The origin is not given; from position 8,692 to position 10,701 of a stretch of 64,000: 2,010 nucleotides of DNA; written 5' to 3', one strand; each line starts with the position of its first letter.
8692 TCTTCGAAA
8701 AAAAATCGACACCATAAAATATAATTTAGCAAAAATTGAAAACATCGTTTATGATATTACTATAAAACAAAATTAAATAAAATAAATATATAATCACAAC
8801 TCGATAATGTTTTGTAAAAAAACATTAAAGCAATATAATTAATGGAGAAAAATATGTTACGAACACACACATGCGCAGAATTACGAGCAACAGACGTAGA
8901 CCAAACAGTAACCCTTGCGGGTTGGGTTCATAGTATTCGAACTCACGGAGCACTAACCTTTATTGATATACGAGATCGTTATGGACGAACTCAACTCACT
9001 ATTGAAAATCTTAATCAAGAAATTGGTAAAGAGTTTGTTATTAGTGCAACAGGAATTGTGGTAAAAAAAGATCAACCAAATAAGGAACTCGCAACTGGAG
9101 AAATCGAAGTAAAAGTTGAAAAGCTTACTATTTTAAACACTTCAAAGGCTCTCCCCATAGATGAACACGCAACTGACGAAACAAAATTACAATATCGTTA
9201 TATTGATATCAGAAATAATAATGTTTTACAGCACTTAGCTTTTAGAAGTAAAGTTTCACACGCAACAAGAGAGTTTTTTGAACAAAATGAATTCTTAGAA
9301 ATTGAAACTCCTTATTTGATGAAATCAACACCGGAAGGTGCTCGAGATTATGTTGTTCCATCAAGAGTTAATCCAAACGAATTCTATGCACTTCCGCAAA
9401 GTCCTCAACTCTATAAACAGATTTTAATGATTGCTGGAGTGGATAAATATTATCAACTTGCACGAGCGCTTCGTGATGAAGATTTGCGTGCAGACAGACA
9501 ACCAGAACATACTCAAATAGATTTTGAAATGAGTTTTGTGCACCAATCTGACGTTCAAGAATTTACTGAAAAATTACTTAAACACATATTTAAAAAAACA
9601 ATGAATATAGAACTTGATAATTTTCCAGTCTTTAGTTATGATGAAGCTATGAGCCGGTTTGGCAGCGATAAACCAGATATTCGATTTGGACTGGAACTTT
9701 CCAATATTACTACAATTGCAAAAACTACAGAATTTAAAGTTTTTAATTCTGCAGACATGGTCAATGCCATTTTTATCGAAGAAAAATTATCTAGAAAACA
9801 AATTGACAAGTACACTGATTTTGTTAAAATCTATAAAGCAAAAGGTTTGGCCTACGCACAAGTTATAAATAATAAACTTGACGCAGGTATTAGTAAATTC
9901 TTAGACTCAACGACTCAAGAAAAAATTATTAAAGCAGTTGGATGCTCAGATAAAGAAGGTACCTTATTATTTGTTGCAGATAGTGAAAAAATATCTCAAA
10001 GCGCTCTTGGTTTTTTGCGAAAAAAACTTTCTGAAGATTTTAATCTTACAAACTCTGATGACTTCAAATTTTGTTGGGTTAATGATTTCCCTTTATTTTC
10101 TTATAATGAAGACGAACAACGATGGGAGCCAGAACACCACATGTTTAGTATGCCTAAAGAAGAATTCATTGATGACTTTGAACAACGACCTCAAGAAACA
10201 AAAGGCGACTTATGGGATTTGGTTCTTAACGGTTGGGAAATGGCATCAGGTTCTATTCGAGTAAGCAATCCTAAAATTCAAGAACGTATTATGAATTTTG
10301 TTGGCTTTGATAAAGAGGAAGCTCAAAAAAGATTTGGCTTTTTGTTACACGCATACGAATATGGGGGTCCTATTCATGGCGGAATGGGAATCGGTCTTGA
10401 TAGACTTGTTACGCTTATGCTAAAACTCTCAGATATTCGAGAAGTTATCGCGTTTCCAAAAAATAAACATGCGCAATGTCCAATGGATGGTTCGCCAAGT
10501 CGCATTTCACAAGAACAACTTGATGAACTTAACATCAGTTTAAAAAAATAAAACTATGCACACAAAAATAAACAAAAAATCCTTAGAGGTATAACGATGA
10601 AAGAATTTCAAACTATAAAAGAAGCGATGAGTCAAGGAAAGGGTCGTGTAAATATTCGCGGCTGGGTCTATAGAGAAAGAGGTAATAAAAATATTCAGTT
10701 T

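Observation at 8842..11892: Bacterial-type AspRS adjacent to AsnRS in an otherwise archaeal gene context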

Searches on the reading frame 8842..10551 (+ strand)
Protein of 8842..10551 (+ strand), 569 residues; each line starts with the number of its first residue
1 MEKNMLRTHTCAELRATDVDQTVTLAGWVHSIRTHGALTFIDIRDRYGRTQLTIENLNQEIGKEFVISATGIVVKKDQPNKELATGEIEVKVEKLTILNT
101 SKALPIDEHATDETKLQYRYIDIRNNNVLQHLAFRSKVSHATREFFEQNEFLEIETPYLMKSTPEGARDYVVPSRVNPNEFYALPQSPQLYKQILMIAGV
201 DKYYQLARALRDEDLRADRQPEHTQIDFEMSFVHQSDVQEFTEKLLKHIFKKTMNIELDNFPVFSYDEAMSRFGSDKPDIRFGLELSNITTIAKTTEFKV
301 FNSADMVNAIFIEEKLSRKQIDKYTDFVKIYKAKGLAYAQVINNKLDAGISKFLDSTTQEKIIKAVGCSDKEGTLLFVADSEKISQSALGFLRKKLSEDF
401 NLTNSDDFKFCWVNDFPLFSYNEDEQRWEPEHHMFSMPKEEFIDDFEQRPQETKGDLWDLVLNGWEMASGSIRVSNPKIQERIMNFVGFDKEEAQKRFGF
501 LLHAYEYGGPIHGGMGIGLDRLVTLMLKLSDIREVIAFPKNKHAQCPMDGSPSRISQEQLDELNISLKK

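Call 3: search_protein_families(library=pfam, proteins=[window:8842-10551:+])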
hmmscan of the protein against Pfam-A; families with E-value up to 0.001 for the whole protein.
window:8842-10551:+ (569 aa): 3 families
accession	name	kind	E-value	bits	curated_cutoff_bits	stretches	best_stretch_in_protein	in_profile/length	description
PF00152.25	tRNA-synt_2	-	7.4e-109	364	25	1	112-542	2-308/308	tRNA synthetases class II (D, K and N)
PF02938.19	GAD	-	2.1e-17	63.6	23.4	1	302-389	6-95/95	GAD domain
PF01336.31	tRNA_anti-codon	-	1.8e-13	50.7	27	1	23-98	1-75/75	OB-fold nucleic acid binding domain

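Call 4: search_protein_families(library=ncbifam, proteins=[window:8842-10551:+], max_evalue=0.00001)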
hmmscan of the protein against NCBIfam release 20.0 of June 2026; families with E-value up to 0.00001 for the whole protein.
window:8842-10551:+ (569 aa): 15 families
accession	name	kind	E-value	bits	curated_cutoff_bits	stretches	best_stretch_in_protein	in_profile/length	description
NF001750.0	PRK00476.1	equivalog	5.1e-220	731.7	443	1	4-568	2-587/590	aspartate--tRNA ligase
TIGR00459.1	aspS_bact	equivalog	2.4e-205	683.3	373.85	1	6-568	2-584/586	aspartate--tRNA ligase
NF009460.0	PRK12820.1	equivalog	5.6e-140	467.7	1379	1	10-565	25-615/723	bifunctional aspartyl-tRNA synthetase/aspartyl/glutamyl-tRNA amidotransferase subunit C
NF003483.0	PRK05159.1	equivalog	2.1e-63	214.7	353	2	5-259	2-264/438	aspartate--tRNA(Asn) ligase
TIGR00458.1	aspS_nondisc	equivalog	4.3e-56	190.7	368.4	2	18-255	10-255/428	aspartate--tRNA(Asn) ligase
NF001756.1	PRK00484.1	subfamily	1.5e-43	149.2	468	2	16-256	47-293/488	lysine--tRNA ligase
TIGR00499.1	lysS_bact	equivalog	2.2e-42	145.3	427.6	2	12-312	45-336/496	lysine--tRNA ligase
NF003037.0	PRK03932.1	equivalog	4.5e-38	131.4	414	2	15-265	11-274/451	asparagine--tRNA ligase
NF002821.0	PRK02983.1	equivalog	7.6e-37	126.8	742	2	6-248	645-894/1102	bifunctional lysylphosphatidylglycerol synthetase/lysine--tRNA ligase LysX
TIGR00457.1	asnS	equivalog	5.2e-34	117.8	342.6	2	16-259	12-270/455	asparagine--tRNA ligase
NF009101.0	PRK12445.1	subfamily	2.2e-25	89.2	1026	1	14-253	61-305/505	lysine--tRNA ligase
TIGR00462.1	genX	equivalog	4.8e-19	68.9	286.9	1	134-313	3-182/304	EF-P lysine aminoacylase EpmA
NF006828.0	PRK09350.1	equivalog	5.2e-17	62.1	264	2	129-341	13-225/325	elongation factor P--(R)-beta-lysine ligase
NF005052.0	PRK06462.1-1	equivalog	5.7e-14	51.9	368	1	115-259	32-179/353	asparagine synthetase A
NF005054.0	PRK06462.1-4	equivalog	1.1e-10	41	309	1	116-257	9-163/318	asparagine synthetase A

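Call 10: find_homologous_proteins(query=window:8842-10551:+, max_evalue=1e-50)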
Query window:8842-10551:+ (569 aa): 7999 proteins with E <= 1e-50 among 8000 candidates; the best 120 are listed.
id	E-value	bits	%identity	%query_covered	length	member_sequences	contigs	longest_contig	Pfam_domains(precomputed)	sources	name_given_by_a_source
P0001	0.0e+0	1283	100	99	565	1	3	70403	PF01336.32,PF02938.20,PF00152.26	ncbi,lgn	ncbi:MAG: aspartate--tRNA ligase [Candidatus Nanoarchaeia archaeon]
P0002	0.0e+0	1151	87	99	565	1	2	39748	PF01336.32,PF02938.20,PF00152.26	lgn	-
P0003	4.3e-285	964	73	99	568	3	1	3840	PF01336.32,PF02938.20,PF00152.26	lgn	-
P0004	2.4e-274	929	70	99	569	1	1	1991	PF01336.32,PF02938.20,PF00152.26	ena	-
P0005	3.8e-273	925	70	99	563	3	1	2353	PF01336.32,PF02938.20,PF00152.26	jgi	jgi:aspartyl-tRNA synthetase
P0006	1.7e-269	913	69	99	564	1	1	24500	PF01336.32,PF02938.20,PF00152.26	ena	-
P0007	1.9e-269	913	69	99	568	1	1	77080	PF01336.32,PF02938.20,PF00152.26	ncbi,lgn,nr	ncbi:aspartate--tRNA ligase [Candidatus Woesearchaeota archaeon]|nr:aspartate--tRNA ligase [Candidat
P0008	2.3e-269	912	70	99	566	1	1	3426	PF01336.32,PF02938.20,PF00152.26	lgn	-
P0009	9.7e-267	904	67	99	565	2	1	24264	PF01336.32,PF02938.20,PF00152.26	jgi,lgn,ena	-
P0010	2.3e-266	903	69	99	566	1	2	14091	PF01336.32,PF02938.20,PF00152.26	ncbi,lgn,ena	-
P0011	1.0e-265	900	69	99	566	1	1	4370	PF01336.32,PF02938.20,PF00152.26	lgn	-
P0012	6.5e-265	898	67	99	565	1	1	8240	PF01336.32,PF02938.20,PF00152.26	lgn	-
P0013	6.7e-264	894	68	99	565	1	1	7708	PF01336.32,PF02938.20,PF00152.26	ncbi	-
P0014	1.0e-263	894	68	99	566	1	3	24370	PF01336.32,PF02938.20,PF00152.26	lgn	-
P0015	3.5e-263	892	68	99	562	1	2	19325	PF01336.32,PF02938.20,PF00152.26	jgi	-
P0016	1.6e-261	887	68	99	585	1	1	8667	PF01336.32,PF02938.20,PF00152.26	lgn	-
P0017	3.3e-260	882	67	99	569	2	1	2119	PF01336.32,PF02938.20,PF00152.26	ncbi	-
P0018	6.6e-257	871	67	99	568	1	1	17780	PF01336.32,PF02938.20,PF00152.26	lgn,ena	-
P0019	3.2e-255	866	66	99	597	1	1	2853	PF01336.32,PF02938.20,PF00152.26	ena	-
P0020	1.0e-253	861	67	99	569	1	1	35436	PF01336.32,PF02938.20,PF00152.26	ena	-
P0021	1.1e-252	857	66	99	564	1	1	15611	PF01336.32,PF02938.20,PF00152.26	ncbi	-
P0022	5.3e-250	849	65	99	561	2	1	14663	PF01336.32,PF02938.20,PF00152.26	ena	-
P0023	6.0e-244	829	65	99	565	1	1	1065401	PF01336.32,PF02938.20,PF00152.26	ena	-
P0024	1.3e-240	818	63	99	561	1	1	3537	PF01336.32,PF02938.20,PF00152.26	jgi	jgi:aspartyl-tRNA synthetase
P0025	1.4e-240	817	63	99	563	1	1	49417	PF01336.32,PF02938.20,PF00152.26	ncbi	-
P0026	3.3e-240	816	64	99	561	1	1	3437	PF01336.32,PF02938.20,PF00152.26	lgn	-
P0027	6.3e-239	812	62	99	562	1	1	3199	PF01336.32,PF02938.20,PF00152.26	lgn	-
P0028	2.6e-238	810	62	99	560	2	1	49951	PF01336.32,PF02938.20,PF00152.26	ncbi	-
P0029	1.5e-237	807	63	99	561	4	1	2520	PF01336.32,PF02938.20,PF00152.26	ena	-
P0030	5.5e-237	806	62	99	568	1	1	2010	PF01336.32,PF02938.20,PF00152.26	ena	-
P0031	4.0e-236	803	61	99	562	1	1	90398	PF01336.32,PF02938.20,PF00152.26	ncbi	-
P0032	5.0e-236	802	61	99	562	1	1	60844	PF01336.32,PF02938.20,PF00152.26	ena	-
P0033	1.9e-234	797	61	99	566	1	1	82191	PF01336.32,PF02938.20,PF00152.26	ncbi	ncbi:MAG: aspartate--tRNA ligase [Candidatus Nanoarchaeia archaeon]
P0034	5.3e-234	796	61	99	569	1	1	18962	PF01336.32,PF02938.20,PF00152.26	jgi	-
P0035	8.1e-234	795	59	99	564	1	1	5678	PF01336.32,PF02938.20,PF00152.26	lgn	-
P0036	1.7e-233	794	61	99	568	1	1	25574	PF01336.32,PF02938.20,PF00152.26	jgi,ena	-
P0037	2.9e-233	793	62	99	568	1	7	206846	PF01336.32,PF02938.20,PF00152.26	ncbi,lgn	ncbi:MAG: aspartate--tRNA ligase [Candidatus Woesearchaeota archaeon]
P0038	6.6e-233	792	61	99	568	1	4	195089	PF01336.32,PF02938.20,PF00152.26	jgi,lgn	jgi:aspartyl-tRNA synthetase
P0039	1.5e-232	791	61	99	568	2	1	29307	PF01336.32,PF02938.20,PF00152.26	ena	-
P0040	2.4e-232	790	59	99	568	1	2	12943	PF01336.32,PF02938.20,PF00152.26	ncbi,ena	-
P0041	4.3e-232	789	61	99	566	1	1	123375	PF01336.32,PF02938.20,PF00152.26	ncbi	ncbi:MAG: aspartate--tRNA ligase [Candidatus Nanoarchaeia archaeon]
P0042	3.0e-231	787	61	99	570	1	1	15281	PF01336.32,PF02938.20,PF00152.26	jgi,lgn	-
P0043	4.6e-231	786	60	98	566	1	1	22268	PF01336.32,PF02938.20,PF00152.26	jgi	jgi:aspartyl-tRNA synthetase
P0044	8.6e-231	785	61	99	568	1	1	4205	PF01336.32,PF02938.20,PF00152.26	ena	-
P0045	2.2e-230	784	59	99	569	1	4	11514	PF01336.32,PF02938.20,PF00152.26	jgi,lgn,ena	-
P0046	2.3e-230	784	59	99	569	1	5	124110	PF01336.32,PF02938.20,PF00152.26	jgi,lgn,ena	-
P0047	3.2e-230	783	59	99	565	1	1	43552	PF01336.32,PF02938.20,PF00152.26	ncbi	ncbi:MAG: aspartate--tRNA ligase [Candidatus Woesearchaeota archaeon]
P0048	4.3e-230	783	60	98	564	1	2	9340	PF01336.32,PF02938.20,PF00152.26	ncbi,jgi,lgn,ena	-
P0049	7.6e-230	782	60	100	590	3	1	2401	PF01336.32,PF02938.20,PF00152.26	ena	-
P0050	1.8e-229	781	60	99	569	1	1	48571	PF01336.32,PF02938.20,PF00152.26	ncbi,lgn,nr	ncbi:MAG: aspartate--tRNA ligase [Nanoarchaeota archaeon]|nr:aspartate--tRNA ligase [Nanoarchaeota a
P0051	2.6e-229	780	61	99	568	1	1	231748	PF01336.32,PF02938.20,PF00152.26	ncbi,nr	ncbi:aspartate--tRNA ligase [Candidatus Woesearchaeota archaeon]|nr:aspartate--tRNA ligase [Candidat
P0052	6.2e-229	779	59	99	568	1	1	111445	PF01336.32,PF02938.20,PF00152.26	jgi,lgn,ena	-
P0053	7.1e-229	779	60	99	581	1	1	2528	PF01336.32,PF02938.20,PF00152.26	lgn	-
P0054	8.5e-229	779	58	99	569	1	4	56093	PF01336.32,PF02938.20,PF00152.26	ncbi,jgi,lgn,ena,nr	ncbi:MAG TPA: aspartate--tRNA ligase [Candidatus Woesearchaeota archaeon]|nr:aspartate--tRNA ligase 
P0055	9.1e-229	778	58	99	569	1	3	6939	PF01336.32,PF02938.20,PF00152.26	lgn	-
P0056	1.0e-228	778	60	99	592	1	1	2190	PF01336.32,PF02938.20,PF00152.26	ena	-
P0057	5.0e-228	776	59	99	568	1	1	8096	PF01336.32,PF02938.20,PF00152.26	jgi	jgi:aspartyl-tRNA synthetase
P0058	1.9e-227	774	58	99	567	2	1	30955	PF01336.32,PF02938.20,PF00152.26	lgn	-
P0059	2.6e-227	774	59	99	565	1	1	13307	PF01336.32,PF02938.20,PF00152.26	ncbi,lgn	-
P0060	2.8e-227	774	58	99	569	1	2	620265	PF01336.32,PF02938.20,PF00152.26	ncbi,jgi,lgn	ncbi:MAG: aspartate--tRNA ligase [Candidatus Woesearchaeota archaeon]|jgi:aspartyl-tRNA synthetase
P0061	4.7e-227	773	59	99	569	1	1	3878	PF01336.32,PF02938.20,PF00152.26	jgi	jgi:aspartyl-tRNA synthetase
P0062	5.9e-225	766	58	98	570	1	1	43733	PF01336.32,PF02938.20,PF00152.26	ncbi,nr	ncbi:MAG: aspartate--tRNA ligase [Candidatus Nanoarchaeia archaeon]|nr:aspartate--tRNA ligase [Candi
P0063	7.3e-225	766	58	99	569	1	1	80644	PF01336.32,PF02938.20,PF00152.26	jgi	-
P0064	1.7e-224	764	59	100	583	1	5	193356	PF01336.32,PF02938.20,PF00152.26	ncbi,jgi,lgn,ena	-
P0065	2.4e-224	764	58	99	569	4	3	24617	PF01336.32,PF02938.20,PF00152.26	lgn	-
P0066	2.7e-224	764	60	99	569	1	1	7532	PF01336.32,PF02938.20,PF00152.26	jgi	jgi:aspartyl-tRNA synthetase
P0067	4.5e-224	763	59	99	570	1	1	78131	PF01336.32,PF02938.20,PF00152.26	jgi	jgi:aspartyl-tRNA synthetase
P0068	7.2e-223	759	58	99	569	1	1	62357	PF01336.32,PF02938.20,PF00152.26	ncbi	-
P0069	2.2e-222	757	58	99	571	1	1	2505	PF01336.32,PF02938.20,PF00152.26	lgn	-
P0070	5.5e-222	756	59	99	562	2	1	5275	PF01336.32,PF02938.20,PF00152.26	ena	-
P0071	2.3e-221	754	58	99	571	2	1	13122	PF01336.32,PF02938.20,PF00152.26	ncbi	ncbi:MAG: aspartate--tRNA ligase [Nanoarchaeota archaeon]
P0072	9.0e-221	752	59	98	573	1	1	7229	PF01336.32,PF02938.20,PF00152.26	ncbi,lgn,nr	ncbi:MAG: aspartate--tRNA ligase [Nanoarchaeota archaeon]|nr:aspartate--tRNA ligase [Nanoarchaeota a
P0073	1.1e-220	752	59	99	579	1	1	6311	PF01336.32,PF02938.20,PF00152.26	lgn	-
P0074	1.8e-220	751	57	99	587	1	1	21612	PF01336.32,PF02938.20,PF00152.26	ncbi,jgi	ncbi:MAG: aspartate--tRNA ligase [Candidatus Woesearchaeota archaeon]|jgi:aspartyl-tRNA synthetase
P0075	4.2e-220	750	57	99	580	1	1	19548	PF01336.32,PF02938.20,PF00152.26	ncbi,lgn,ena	-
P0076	1.7e-219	748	58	99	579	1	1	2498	PF01336.32,PF02938.20,PF00152.26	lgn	-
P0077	7.4e-219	746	59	99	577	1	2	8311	PF01336.32,PF02938.20,PF00152.26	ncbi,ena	-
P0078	1.6e-218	745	57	99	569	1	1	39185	PF01336.32,PF02938.20,PF00152.26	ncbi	ncbi:aspartate--tRNA ligase [Nanoarchaeota archaeon]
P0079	5.9e-218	743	58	99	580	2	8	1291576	PF01336.32,PF02938.20,PF00152.26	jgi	jgi:aspartyl-tRNA synthetase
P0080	1.8e-217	741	58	99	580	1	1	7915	PF01336.32,PF02938.20,PF00152.26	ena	-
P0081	8.8e-217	739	57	99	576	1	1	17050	PF01336.32,PF02938.20,PF00152.26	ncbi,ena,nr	ncbi:TPA: aspartate--tRNA ligase [Candidatus Woesearchaeota archaeon]|nr:aspartate--tRNA ligase [Can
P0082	2.6e-216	737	57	99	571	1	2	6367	PF01336.32,PF02938.20,PF00152.26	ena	-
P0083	4.3e-216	737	57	99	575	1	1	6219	PF01336.32,PF02938.20,PF00152.26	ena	-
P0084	5.9e-216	736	58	99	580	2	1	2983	PF01336.32,PF02938.20,PF00152.26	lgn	-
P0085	2.0e-215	734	59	99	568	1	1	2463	PF01336.32,PF02938.20,PF00152.26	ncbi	-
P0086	2.0e-213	728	58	99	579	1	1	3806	PF01336.32,PF02938.20,PF00152.26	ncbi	ncbi:MAG: aspartate--tRNA ligase [Candidatus Woesearchaeota archaeon]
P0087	3.0e-213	727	58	99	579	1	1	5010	PF01336.32,PF02938.20,PF00152.26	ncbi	ncbi:MAG: aspartate--tRNA ligase [Candidatus Woesearchaeota archaeon]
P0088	7.1e-213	726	57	99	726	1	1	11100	PF01336.32,PF02938.20,PF04073.21,PF00152.26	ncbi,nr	ncbi:aspartate--tRNA ligase [Candidatus Woesearchaeota archaeon]|nr:aspartate--tRNA ligase [Candidat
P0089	2.4e-212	724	56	99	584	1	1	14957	PF01336.32,PF02938.20,PF00152.26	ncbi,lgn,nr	ncbi:aspartate--tRNA ligase [Candidatus Woesearchaeota archaeon]|nr:aspartate--tRNA ligase [Candidat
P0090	2.9e-212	724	56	99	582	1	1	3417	PF01336.32,PF02938.20,PF00152.26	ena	-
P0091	3.8e-212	724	57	99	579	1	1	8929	PF01336.32,PF02938.20,PF00152.26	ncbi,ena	-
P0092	4.9e-212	723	56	99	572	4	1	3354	PF01336.32,PF02938.20,PF00152.26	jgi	-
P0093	9.8e-211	719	56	99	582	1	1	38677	PF01336.32,PF02938.20,PF00152.26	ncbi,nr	ncbi:aspartate--tRNA ligase [Candidatus Woesearchaeota archaeon]|nr:aspartate--tRNA ligase [Candidat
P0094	1.3e-210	719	57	99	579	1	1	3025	PF01336.32,PF02938.20,PF00152.26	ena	-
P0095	2.6e-210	718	57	99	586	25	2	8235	PF01336.32,PF02938.20,PF00152.26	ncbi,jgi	-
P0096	3.3e-210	717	57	99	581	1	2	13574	PF01336.32,PF02938.20,PF00152.26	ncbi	ncbi:MAG: aspartate--tRNA ligase [Candidatus Woesearchaeota archaeon]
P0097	7.1e-210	716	56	99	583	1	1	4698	PF01336.32,PF02938.20,PF00152.26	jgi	-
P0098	1.4e-209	715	57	99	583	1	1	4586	PF01336.32,PF02938.20,PF00152.26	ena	-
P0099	1.6e-209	715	56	99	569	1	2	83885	PF01336.32,PF02938.20,PF00152.26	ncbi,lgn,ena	-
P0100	1.7e-209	715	55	99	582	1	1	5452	PF01336.32,PF02938.20,PF00152.26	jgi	-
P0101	1.9e-209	715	56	99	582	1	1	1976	PF01336.32,PF02938.20,PF00152.26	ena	-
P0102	2.1e-209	715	56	99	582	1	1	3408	PF01336.32,PF02938.20,PF00152.26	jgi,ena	-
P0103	2.4e-209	714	56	99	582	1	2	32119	PF01336.32,PF02938.20,PF00152.26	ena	-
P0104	2.9e-209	714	56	99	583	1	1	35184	PF01336.32,PF02938.20,PF00152.26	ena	-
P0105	3.0e-209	714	55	99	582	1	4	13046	PF01336.32,PF02938.20,PF00152.26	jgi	-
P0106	3.2e-209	714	56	99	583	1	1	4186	PF01336.32,PF02938.20,PF00152.26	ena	-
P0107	3.4e-209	714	56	99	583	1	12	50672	PF01336.32,PF02938.20,PF00152.26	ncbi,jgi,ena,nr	ncbi:aspartate--tRNA ligase [Candidatus Woesearchaeota archaeon CG_4_10_14_0_2_um_filter_33_10]|nr:M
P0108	3.4e-209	714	55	99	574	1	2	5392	PF01336.32,PF02938.20,PF00152.26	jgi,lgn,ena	-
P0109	4.2e-209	714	55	99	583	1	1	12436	PF01336.32,PF02938.20,PF00152.26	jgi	-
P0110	4.3e-209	714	56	99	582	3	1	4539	PF01336.32,PF02938.20,PF00152.26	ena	-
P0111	4.5e-209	713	56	99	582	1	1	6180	PF01336.32,PF02938.20,PF00152.26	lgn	-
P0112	4.5e-209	713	56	99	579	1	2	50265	PF01336.32,PF02938.20,PF00152.26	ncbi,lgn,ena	-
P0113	4.5e-209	713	56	99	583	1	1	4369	PF01336.32,PF02938.20,PF00152.26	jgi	-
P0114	5.6e-209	713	56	99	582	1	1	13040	PF01336.32,PF02938.20,PF00152.26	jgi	-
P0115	6.4e-209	713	56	99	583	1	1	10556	PF01336.32,PF02938.20,PF00152.26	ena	-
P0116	7.8e-209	713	56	99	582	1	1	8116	PF01336.32,PF02938.20,PF00152.26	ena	-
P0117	8.1e-209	713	56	99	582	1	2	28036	PF01336.32,PF02938.20,PF00152.26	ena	-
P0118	9.3e-209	712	56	99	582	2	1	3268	PF01336.32,PF02938.20,PF00152.26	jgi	-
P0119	1.8e-208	711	56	99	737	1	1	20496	PF01336.32,PF02938.20,PF04073.21,PF00152.26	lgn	-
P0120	2.9e-208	711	56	99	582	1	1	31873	PF01336.32,PF02938.20,PF00152.26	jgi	-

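Call 14: find_encoding_contigs(protein=P0023, flank=10000, max_places=2)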
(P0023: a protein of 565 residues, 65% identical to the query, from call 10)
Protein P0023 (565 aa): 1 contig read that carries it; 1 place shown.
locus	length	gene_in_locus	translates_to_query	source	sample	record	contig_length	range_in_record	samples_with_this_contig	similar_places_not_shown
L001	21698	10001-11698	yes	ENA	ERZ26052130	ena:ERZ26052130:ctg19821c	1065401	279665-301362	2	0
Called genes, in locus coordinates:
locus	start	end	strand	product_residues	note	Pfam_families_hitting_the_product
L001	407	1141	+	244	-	-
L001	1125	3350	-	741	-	-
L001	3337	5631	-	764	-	PF00437:T2SSE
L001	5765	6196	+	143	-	-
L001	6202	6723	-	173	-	-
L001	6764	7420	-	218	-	-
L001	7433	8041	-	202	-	-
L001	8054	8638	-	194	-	-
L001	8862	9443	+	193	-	PF01997:Translin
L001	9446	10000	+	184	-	PF00160:Pro_isomerase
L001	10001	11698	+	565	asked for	PF01336:tRNA_anti-codon, PF00152:tRNA-synt_2, PF02938:GAD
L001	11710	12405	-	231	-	PF04264:YceI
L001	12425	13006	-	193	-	PF04264:YceI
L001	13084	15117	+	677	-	PF00128:Alpha-amylase, PF02806:Alpha-amylase_C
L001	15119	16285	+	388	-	PF07690:MFS_1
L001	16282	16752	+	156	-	PF04073:tRNA_edit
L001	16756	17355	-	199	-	-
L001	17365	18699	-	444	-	-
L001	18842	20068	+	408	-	PF13570:Beta-prop_ACSF4 (weak), PF13360:PQQ_2, PF14783:BBS2_Mid (faint), PF25292:Beta-prop_CGLA, PF13570:Beta-prop_ACSF4, PF25292:Beta-prop_CGLA, PF13360:PQQ_2, PF25292:Beta-prop_CGLA, +5 more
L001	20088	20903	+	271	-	PF03796:DnaB_C (weak), PF06745:ATPase, PF23442:DUF7125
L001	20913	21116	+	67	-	-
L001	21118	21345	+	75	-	-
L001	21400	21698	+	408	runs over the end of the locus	PF00149:Metallophos, PF12850:Metallophos_2 (weak)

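Call 17: find_encoding_contigs(protein=P0001, flank=10000, max_places=3)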
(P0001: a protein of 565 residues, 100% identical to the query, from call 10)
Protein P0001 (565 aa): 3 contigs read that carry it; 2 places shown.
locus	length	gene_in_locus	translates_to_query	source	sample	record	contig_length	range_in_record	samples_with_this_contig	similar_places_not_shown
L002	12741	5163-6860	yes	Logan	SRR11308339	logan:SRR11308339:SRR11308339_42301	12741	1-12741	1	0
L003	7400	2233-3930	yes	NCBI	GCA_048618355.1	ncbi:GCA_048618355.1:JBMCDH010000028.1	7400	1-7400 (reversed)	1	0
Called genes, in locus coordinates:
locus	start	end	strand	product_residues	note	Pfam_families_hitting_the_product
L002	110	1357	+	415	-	PF00579:tRNA-synt_1b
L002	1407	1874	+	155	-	-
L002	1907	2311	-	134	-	-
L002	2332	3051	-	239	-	-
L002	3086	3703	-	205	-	-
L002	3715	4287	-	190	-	-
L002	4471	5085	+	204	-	PF01997:Translin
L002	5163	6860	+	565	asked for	PF01336:tRNA_anti-codon, PF00152:tRNA-synt_2, PF02938:GAD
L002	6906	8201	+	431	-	PF01336:tRNA_anti-codon, PF00152:tRNA-synt_2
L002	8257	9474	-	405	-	PF00149:Metallophos, PF12850:Metallophos_2 (faint)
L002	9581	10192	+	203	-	PF12146:Hydrolase_4 (faint), PF06821:Ser_hydrolase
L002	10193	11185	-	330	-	PF01170:UPF0020, PF09445:Methyltransf_15 (weak)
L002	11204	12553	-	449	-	PF01326:PPDK_N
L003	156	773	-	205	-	-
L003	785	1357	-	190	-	-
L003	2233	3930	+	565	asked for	PF01336:tRNA_anti-codon, PF00152:tRNA-synt_2, PF02938:GAD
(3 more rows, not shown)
